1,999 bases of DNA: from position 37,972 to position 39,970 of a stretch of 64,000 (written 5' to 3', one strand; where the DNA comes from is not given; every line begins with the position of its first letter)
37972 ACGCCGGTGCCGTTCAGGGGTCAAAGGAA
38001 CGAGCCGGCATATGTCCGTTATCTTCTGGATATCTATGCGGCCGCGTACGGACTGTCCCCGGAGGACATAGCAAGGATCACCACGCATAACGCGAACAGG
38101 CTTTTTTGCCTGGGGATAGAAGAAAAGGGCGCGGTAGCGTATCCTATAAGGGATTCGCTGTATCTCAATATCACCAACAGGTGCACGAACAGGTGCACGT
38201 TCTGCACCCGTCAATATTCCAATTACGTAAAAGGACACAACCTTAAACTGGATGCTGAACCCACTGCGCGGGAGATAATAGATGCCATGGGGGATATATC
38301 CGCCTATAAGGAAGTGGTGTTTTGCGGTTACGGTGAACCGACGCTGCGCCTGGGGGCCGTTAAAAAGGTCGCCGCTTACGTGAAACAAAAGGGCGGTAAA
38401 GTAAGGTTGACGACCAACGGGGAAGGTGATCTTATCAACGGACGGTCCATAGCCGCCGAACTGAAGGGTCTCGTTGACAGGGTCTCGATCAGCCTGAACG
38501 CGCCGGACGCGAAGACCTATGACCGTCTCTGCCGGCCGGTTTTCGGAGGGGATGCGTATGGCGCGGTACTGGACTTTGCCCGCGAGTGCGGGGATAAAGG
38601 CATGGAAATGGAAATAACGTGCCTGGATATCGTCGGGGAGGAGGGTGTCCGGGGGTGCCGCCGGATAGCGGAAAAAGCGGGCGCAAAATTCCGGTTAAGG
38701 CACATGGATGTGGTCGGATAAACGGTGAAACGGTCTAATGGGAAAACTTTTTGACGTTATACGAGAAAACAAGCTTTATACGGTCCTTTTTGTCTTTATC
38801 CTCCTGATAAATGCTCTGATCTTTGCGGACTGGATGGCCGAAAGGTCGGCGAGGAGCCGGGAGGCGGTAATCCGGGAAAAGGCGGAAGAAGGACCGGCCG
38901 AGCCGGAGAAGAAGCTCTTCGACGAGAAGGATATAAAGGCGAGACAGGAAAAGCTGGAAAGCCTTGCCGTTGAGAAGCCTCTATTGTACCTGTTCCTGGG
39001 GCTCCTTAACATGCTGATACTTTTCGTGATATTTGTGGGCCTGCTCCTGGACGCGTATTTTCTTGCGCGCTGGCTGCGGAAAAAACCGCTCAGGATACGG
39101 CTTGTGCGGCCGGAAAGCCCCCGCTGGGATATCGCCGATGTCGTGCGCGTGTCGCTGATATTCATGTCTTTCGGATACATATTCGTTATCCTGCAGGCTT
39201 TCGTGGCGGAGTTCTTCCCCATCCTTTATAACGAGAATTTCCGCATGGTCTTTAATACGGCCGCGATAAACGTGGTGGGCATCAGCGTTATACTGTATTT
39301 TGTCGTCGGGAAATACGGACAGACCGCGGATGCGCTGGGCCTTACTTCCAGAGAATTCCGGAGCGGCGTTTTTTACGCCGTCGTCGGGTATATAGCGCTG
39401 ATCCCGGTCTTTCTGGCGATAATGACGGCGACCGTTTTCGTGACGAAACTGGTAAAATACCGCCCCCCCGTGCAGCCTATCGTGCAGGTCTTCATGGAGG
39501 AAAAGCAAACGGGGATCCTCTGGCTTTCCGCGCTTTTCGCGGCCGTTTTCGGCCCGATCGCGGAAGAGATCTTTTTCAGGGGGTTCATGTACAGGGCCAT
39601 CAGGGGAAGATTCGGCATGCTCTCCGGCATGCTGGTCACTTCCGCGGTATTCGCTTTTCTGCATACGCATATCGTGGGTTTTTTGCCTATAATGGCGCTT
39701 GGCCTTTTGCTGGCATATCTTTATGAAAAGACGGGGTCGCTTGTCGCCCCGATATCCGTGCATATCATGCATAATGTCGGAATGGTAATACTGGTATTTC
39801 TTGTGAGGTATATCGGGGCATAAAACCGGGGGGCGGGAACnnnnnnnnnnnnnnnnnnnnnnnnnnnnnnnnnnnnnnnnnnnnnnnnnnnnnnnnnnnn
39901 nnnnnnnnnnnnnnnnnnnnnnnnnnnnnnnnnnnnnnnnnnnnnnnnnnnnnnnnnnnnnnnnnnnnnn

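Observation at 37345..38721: Single-polypeptide fusion of a TatD hydrolase with a radical SAM domain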

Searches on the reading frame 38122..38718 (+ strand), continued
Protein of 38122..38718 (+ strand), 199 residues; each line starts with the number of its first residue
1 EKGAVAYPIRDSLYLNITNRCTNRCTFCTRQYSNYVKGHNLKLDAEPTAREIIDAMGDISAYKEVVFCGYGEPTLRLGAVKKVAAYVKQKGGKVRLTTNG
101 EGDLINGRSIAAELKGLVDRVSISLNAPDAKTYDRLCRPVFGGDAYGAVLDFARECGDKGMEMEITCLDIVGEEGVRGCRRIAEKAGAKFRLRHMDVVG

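Call 37: fold_search(model_id=the predicted structure, library=pdb)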
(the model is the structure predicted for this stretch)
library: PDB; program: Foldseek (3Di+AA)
matches with E <= 10: 1842; with E <= 0.001: 79
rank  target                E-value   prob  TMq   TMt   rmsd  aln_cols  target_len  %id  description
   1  7jmb_A                3.7e-08  1.00  0.71  0.56   3.4       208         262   20  Crystal structure of Nitrogenase iron-molybdenum cofactor biosynthesis enzyme NifB from Methanothermobacter thermautot (released 2020-10-28)
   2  3c8f                  5.5e-08  1.00  0.71  0.59   3.8       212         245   15  4Fe-4S-Pyruvate formate-lyase Activating Enzyme with partially disordered AdoMet (released 2008-10-28)
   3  6fz6_A                5.8e-08  1.00  0.64  0.40   4.7       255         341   14  Crystal Structure of a radical SAM methyltransferase from Sphaerobacter thermophilus (released 2019-04-10)
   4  7bi7_B                7.5e-08  1.00  0.73  0.55   3.1       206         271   17  An Unexpected P-Cluster like Intermediate En Route to the Nitrogenase FeMo-co (released 2021-03-10)
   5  7bi7_A                7.5e-08  1.00  0.73  0.53   3.1       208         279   17  An Unexpected P-Cluster like Intermediate En Route to the Nitrogenase FeMo-co (released 2021-03-10)
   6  7vob                  3.7e-07  1.00  0.70  0.44   4.1       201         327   17  The crystal structure of a Radical SAM Enzyme BlsE involved in the Biosynthesis of Blasticidin S (released 2022-05-04)
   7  2yx0                  3.9e-07  1.00  0.66  0.43   6.2       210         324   19  Crystal structure of P. horikoshii TYW1 (released 2007-10-30)
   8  6y1x_A                4.7e-07  1.00  0.73  0.59   3.7       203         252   16  X-ray structure of the radical SAM protein NifB, a key nitrogenase maturating enzyme (released 2020-06-17)
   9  6efn                  1.7e-06  1.00  0.70  0.39   5.8       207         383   19  Structure of a RiPP maturase, SkfB (released 2018-10-24)
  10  3cb8_A                1.9e-06  1.00  0.65  0.54   5.2       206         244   19  4Fe-4S-Pyruvate formate-lyase activating enzyme in complex with AdoMet and a peptide substrate (released 2008-10-28)
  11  9dfu                  2.0e-06  1.00  0.67  0.49   3.8       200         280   15  X-ray crystal structure of the second Viperin-like enzyme from T. virens variant F40H with bound CTP and SAM (released 2025-02-19)
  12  9dgw_A                3.8e-06  1.00  0.67  0.49   3.4       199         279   14  X-ray crystal structure of the Viperin-like enzyme from T. virens with bound CTP and SAM (released 2025-02-12)
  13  8fo0                  4.4e-06  1.00  0.71  0.58   3.6       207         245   17  The structure of a crystallizable variant of E. coli pyruvate formate-lyase activating enzyme bound to a partially cleav (released 2023-05-24)
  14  9dfn                  5.6e-06  1.00  0.64  0.47   5.2       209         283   15  X-ray crystal structure of the second viperin-like enzyme from Trichoderma virens with bound CTP and SAM (released 2025-02-19)
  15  5vsl_A                6.0e-06  1.00  0.70  0.55   3.2       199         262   16  Crystal structure of viperin with bound [4Fe-4S] cluster and S-adenosylhomocysteine (SAH) (released 2017-06-14)
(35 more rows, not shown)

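Call 47: search_protein_families(library=padloc, proteins=[window:38122-38718:+], max_evalue=0.001)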
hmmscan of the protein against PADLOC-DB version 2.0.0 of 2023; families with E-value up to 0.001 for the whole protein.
window:38122-38718:+ (199 aa): 2 families
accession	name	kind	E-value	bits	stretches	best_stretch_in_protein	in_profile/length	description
PDLC02903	pVip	-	5.2e-11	40.5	1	14-139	3-114/257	Viperins not associated with kinases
PDLC02904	pVip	-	2e-09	35.4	1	16-140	8-122/262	Viperins associated with kinases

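Call 52: find_encoding_contigs(protein=P0126, flank=4000, max_places=1)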
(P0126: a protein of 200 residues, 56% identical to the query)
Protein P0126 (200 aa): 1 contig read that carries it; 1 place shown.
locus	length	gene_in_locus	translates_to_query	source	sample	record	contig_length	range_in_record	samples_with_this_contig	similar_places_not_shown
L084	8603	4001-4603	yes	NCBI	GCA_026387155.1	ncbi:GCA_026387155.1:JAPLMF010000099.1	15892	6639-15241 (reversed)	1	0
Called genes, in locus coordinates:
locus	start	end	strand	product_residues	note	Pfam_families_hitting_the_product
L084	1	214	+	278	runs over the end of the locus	PF02569:Pantoate_ligase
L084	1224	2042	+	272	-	PF03447:NAD_binding_3, PF01958:Asp_DH_C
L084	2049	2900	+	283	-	PF01171:ATP_bind_3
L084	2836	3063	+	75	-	-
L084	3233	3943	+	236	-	PF01026:TatD_DNase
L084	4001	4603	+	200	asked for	PF04055:Radical_SAM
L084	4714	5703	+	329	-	PF04015:DUF362, PF12837:Fer4_6 (faint), PF12797:Fer4_2 (faint), PF13237:Fer4_10 (weak), PF14697:Fer4_21 (weak), PF12838:Fer4_7 (weak), PF00037:Fer4 (weak)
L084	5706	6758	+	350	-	PF01008:IF-2B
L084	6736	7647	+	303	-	PF00586:AIRS, PF02769:AIRS_C (faint)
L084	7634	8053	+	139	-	PF02367:TsaE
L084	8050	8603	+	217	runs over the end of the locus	PF00814:TsaD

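Call 53: find_encoding_contigs(protein=P0195, flank=4000, max_places=1)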
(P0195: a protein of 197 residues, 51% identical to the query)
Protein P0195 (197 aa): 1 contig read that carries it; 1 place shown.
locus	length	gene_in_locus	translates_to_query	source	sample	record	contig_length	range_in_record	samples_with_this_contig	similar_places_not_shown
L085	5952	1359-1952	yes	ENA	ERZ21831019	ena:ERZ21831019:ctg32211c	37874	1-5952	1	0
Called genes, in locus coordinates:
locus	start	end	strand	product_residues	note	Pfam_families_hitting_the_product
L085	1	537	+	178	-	?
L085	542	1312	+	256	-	PF01026:TatD_DNase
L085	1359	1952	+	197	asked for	PF04055:Radical_SAM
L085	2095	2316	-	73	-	-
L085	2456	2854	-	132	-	-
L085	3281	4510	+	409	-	PF01471:PG_binding_1, PF09374:PG_binding_3 (faint), PF01471:PG_binding_1, PF05382:Amidase_5 (faint), PF00877:NLPC_P60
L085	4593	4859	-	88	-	PF12637:TSCPD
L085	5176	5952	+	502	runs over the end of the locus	-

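Call 54: find_encoding_contigs(protein=P0207, flank=4000, max_places=1)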
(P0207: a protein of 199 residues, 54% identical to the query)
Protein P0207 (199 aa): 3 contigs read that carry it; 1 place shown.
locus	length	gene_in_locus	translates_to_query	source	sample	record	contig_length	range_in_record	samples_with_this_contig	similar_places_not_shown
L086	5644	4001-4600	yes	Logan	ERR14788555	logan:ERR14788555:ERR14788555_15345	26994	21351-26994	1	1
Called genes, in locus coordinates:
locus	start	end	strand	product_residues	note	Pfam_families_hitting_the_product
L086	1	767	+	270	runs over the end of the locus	PF01026:TatD_DNase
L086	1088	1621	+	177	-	-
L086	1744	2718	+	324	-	-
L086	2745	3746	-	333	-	PF03320:FBPase_glpX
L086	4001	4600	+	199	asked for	PF04055:Radical_SAM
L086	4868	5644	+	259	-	?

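Call 55: find_encoding_contigs(protein=P0164, flank=4000, max_places=1)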
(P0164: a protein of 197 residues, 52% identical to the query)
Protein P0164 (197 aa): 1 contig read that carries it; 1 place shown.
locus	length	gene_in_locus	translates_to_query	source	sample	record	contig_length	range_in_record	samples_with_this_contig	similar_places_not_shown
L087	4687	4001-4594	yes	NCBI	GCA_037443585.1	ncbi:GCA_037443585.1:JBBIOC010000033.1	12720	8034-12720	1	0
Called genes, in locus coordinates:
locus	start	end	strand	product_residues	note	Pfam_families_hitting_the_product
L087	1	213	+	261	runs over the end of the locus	PF04468:PSP1, PF28472:PSP1_3rd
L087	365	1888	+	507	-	PF00133:tRNA-synt_1, PF01406:tRNA-synt_1e (weak), PF09334:tRNA-synt_1g, PF00133:tRNA-synt_1, PF08264:Anticodon_1, PF19303:Anticodon_3 (weak)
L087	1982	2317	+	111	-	-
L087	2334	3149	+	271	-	PF00266:Aminotran_5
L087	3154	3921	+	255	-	PF01026:TatD_DNase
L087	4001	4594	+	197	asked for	PF04055:Radical_SAM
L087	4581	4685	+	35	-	?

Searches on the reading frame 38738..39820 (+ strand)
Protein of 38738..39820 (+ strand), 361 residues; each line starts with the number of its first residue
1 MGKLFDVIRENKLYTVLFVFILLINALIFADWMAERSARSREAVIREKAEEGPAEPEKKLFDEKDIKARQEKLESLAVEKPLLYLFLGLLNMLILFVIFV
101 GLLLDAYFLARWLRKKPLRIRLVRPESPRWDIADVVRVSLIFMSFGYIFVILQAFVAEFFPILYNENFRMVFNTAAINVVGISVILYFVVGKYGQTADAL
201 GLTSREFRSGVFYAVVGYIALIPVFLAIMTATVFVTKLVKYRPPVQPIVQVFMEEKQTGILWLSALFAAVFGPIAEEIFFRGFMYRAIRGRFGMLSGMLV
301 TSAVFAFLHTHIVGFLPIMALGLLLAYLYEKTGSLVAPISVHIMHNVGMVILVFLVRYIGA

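Call 42: search_protein_families(library=pfam, proteins=[window:38738-39820:+], max_evalue=0.001)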
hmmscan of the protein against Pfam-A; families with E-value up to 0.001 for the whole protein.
window:38738-39820:+ (361 aa): 1 family
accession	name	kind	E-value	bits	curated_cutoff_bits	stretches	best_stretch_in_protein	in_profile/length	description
PF02517.21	Rce1-like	-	2.1e-21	76.4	22.4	1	261-347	4-92/93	Type II CAAX prenyl endopeptidase Rce1-like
